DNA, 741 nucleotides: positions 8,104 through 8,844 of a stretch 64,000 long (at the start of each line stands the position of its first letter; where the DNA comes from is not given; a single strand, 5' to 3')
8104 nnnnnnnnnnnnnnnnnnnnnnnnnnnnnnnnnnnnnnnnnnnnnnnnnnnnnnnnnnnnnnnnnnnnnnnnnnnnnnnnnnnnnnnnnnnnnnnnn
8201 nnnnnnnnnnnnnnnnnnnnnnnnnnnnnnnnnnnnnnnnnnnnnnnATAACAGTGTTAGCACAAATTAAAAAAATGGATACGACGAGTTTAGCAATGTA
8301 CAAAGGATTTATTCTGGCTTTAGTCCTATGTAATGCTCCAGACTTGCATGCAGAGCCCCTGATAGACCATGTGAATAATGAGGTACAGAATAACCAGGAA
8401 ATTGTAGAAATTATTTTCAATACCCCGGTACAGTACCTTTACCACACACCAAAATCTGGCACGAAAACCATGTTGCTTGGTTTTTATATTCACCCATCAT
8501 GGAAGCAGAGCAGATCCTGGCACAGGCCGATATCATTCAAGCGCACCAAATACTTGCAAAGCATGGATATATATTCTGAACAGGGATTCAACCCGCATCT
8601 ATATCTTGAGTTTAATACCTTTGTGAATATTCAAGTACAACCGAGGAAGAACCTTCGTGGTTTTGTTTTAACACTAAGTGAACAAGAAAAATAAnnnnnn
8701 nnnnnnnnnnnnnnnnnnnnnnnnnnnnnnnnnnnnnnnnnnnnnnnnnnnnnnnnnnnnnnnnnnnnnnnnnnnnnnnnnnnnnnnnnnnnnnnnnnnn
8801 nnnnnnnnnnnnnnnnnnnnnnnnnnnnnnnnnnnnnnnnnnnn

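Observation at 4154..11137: Candidate uncharacterised electron conduit: His-rich membrane protein, 21-haem and ~20-haem cytochromes, lipoprotein, and SPOR/TPR outer-membrane beta-barrel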

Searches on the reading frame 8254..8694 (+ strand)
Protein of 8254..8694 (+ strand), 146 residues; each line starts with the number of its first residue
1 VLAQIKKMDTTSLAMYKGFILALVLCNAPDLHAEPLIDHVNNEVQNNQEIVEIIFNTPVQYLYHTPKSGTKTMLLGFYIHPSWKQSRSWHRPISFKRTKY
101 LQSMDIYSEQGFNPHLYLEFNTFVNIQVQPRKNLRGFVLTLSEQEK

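Call 3: search_protein_families(library=pfam, proteins=[window:8254-8694:+], max_evalue=0.01)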
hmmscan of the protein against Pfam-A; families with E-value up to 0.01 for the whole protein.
window:8254-8694:+ (146 aa): 0 families

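Call 36: search_protein_families(library=pfam, proteins=[window:8254-8694:+], max_evalue=5)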
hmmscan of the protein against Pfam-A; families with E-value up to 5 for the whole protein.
window:8254-8694:+ (146 aa): 0 families

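Call 52: search_protein_families(library=ncbifam, proteins=[window:8254-8694:+], max_evalue=0.01)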
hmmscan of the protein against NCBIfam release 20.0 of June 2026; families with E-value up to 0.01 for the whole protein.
window:8254-8694:+ (146 aa): 0 families

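Call 90: search_protein_representatives(protein=window:8254-8694:+)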
Query: 146 residues. Proteins with E-value up to 0.001 (for the whole library): 10; up to 1e-10: 5; up to 1e-30: 1. The best 10 are listed.
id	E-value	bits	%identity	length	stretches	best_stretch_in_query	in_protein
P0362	3.6e-39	149.9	55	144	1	22-143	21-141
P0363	7.0e-26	106.9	41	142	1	28-143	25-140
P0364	2.7e-20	88.8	40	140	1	18-141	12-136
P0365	3.9e-15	72.0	33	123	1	31-143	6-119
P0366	5.4e-11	58.6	38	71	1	75-143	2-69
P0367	2.7e-08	49.8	33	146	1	38-142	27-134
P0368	3.6e-07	46.2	31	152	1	25-142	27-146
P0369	9.4e-07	44.9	34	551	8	106-132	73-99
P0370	4.0e-06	42.8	24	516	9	57-86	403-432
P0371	4.9e-05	39.3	25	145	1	36-143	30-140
